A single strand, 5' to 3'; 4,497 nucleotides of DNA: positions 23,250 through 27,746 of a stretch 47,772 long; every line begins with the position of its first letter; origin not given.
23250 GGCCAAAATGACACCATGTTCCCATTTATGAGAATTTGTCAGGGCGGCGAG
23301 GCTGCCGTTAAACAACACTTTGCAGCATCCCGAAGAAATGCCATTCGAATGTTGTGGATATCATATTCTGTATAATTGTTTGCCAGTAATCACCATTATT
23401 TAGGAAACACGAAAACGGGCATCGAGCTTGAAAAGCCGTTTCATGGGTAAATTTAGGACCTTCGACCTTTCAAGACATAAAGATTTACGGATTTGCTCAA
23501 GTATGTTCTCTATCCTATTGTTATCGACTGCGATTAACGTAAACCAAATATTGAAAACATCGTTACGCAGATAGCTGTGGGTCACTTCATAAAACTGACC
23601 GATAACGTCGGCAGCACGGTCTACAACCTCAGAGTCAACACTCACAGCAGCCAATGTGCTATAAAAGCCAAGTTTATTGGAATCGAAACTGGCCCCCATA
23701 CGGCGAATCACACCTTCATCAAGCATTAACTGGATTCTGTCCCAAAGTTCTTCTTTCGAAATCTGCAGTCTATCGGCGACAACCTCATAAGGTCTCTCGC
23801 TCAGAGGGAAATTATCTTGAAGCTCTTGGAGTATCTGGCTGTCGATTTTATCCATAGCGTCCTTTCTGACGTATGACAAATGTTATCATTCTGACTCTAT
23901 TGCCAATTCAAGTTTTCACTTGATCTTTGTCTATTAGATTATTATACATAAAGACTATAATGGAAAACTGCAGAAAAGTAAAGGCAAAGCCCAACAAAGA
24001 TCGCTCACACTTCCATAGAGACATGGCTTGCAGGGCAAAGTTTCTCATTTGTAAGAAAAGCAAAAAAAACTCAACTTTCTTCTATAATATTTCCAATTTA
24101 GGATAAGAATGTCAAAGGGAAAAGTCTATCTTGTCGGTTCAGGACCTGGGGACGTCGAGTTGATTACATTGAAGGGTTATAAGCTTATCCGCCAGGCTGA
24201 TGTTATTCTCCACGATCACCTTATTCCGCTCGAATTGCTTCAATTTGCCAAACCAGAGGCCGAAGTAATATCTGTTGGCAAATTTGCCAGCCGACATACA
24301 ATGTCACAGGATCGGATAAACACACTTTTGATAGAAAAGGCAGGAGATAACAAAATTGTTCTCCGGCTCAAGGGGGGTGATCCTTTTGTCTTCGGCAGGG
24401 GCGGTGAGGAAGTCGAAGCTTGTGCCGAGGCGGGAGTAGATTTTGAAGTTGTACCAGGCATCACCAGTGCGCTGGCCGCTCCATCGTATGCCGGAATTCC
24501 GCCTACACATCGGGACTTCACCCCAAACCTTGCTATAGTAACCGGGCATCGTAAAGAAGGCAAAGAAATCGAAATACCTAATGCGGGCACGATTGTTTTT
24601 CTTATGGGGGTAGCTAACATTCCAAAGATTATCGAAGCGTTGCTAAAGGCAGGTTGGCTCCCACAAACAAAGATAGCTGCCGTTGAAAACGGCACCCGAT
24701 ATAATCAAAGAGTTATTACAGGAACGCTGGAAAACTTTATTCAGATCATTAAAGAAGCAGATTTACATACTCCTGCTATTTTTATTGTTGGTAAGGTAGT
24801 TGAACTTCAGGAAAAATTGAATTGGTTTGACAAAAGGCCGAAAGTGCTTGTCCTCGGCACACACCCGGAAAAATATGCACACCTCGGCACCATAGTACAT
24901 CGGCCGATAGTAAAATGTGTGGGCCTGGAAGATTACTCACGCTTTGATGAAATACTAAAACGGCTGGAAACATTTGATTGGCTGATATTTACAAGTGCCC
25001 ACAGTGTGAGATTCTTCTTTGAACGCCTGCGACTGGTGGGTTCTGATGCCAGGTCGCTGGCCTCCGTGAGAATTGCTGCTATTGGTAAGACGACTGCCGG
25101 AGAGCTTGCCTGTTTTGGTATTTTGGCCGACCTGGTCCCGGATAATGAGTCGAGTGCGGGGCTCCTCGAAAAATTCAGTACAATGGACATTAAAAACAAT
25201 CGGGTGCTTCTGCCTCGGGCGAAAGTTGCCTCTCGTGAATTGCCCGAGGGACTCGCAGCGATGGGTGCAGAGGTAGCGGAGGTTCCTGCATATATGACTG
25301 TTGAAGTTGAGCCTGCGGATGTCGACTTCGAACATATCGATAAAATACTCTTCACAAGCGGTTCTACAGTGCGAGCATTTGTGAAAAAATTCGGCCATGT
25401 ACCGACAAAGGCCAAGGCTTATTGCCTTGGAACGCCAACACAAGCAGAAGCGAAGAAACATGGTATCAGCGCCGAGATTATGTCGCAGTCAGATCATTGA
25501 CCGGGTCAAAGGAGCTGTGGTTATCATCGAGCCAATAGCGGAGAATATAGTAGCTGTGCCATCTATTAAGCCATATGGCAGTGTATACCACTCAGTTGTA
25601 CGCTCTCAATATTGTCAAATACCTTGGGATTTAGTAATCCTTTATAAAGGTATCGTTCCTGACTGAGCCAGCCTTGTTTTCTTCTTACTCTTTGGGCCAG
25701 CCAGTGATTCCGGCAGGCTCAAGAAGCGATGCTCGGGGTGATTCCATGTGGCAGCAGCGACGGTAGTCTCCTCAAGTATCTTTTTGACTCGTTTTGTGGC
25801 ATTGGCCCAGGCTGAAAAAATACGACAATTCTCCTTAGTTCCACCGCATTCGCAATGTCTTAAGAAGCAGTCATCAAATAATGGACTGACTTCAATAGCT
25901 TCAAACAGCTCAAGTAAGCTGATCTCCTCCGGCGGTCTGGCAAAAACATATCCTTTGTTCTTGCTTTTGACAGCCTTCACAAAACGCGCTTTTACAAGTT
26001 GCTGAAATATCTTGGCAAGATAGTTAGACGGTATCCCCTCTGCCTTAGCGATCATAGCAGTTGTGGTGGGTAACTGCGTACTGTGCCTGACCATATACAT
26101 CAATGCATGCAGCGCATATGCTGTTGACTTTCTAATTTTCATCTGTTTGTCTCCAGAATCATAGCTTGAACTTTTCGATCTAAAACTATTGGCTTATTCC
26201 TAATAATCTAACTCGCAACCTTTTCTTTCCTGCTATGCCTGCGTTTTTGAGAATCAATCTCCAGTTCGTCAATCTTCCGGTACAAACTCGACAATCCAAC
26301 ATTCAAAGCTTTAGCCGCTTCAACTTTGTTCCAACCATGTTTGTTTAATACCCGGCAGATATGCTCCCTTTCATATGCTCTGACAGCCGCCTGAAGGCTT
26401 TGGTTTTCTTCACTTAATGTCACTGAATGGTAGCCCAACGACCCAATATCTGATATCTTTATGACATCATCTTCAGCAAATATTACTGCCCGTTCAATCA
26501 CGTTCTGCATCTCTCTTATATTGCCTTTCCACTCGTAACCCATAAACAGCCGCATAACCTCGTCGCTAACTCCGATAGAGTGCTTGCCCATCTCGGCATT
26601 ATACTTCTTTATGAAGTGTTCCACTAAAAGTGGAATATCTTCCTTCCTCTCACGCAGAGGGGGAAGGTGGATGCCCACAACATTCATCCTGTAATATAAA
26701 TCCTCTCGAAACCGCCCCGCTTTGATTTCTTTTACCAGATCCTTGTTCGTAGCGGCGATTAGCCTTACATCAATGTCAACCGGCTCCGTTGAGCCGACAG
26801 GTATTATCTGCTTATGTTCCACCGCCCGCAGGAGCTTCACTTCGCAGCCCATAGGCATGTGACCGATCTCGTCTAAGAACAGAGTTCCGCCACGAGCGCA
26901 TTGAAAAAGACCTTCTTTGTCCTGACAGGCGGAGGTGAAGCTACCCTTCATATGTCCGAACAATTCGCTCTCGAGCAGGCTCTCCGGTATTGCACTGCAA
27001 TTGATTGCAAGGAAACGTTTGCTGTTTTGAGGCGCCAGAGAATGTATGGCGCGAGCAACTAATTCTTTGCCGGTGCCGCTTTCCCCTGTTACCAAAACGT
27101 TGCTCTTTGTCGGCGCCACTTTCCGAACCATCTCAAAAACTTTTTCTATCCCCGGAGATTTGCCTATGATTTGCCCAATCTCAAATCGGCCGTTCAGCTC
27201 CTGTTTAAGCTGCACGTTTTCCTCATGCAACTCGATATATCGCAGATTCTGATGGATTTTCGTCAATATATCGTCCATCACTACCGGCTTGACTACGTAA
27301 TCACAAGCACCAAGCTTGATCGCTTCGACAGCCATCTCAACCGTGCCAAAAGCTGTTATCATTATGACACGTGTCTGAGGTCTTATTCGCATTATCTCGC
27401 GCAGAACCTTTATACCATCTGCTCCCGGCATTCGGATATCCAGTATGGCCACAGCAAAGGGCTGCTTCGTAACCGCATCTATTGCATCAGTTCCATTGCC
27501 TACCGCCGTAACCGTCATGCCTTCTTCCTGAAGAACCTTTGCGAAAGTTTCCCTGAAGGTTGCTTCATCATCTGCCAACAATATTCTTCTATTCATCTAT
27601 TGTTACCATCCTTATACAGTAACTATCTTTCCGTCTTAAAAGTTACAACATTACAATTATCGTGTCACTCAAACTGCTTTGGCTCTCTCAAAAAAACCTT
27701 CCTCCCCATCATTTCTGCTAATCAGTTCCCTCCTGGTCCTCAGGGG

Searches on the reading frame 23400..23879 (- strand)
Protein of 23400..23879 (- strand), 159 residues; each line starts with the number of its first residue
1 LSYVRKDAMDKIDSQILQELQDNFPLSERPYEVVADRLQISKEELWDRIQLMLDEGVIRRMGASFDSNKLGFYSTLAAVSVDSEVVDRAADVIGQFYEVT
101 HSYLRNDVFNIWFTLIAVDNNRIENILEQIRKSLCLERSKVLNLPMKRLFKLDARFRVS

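Call 8: search_protein_families(library=pfam, proteins=[window:23400-23879:-], max_evalue=0.001)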
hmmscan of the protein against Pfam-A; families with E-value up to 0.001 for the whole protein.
window:23400-23879:- (159 aa): 4 families
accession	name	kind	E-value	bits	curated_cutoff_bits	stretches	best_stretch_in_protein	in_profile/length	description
PF22451.2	NirdL-like_HTH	-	7.3e-17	61.1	27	1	13-59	1-47/47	Siroheme decarboxylase NirDL-like HTH domain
PF17805.7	AsnC_trans_reg2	-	6.1e-16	58.8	27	1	69-151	1-86/86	AsnC-like ligand binding domain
PF13404.12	HTH_AsnC-type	-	3.3e-08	33.6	27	1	9-51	1-40/42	AsnC-type helix-turn-helix domain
PF13412.12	HTH_24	-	0.00011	22.1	21.9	0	9-59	1-48/48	Winged helix-turn-helix DNA-binding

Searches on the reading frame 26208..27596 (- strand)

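Call 8: search_protein_families(library=pfam, proteins=[window:26208-27596:-], max_evalue=0.001)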
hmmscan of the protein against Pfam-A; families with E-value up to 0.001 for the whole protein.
window:26208-27596:- (462 aa): 10 families
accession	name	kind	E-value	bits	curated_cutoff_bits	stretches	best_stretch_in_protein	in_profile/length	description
PF00158.32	Sigma54_activat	-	8.9e-67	224.4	20.2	1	143-309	1-167/168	Sigma-54 interaction domain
PF00072.30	Response_reg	-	4.1e-29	101.4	30.2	1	5-114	1-110/111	Response regulator receiver domain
PF25601.1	AAA_lid_14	-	8.4e-26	90.1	27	1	315-385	1-71/87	AAA+ ATPase lid domain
PF14532.12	Sigma54_activ_2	-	3.3e-20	73.2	25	1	144-314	1-138/138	Sigma-54 interaction domain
PF02954.25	HTH_8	-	7.8e-10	38.8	22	1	406-444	3-41/42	Bacterial regulatory protein, Fis family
PF07728.20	AAA_5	-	6.6e-07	29.8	22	1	166-285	1-123/139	AAA domain (dynein-related subfamily)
PF13191.12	AAA_16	-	8.3e-05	23.6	32.6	1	144-204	3-70/167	AAA ATPase domain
PF01078.27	Mg_chelatase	-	0.00024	21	20.3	0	163-266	21-137/207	Magnesium chelatase, subunit ChlI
PF00004.35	AAA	-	0.00038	21.4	21.2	0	167-298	1-125/131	ATPase family associated with various cellular activities (AAA)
PF07724.20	AAA_2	-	0.00078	20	27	0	164-284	3-124/166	AAA domain (Cdc48 subfamily)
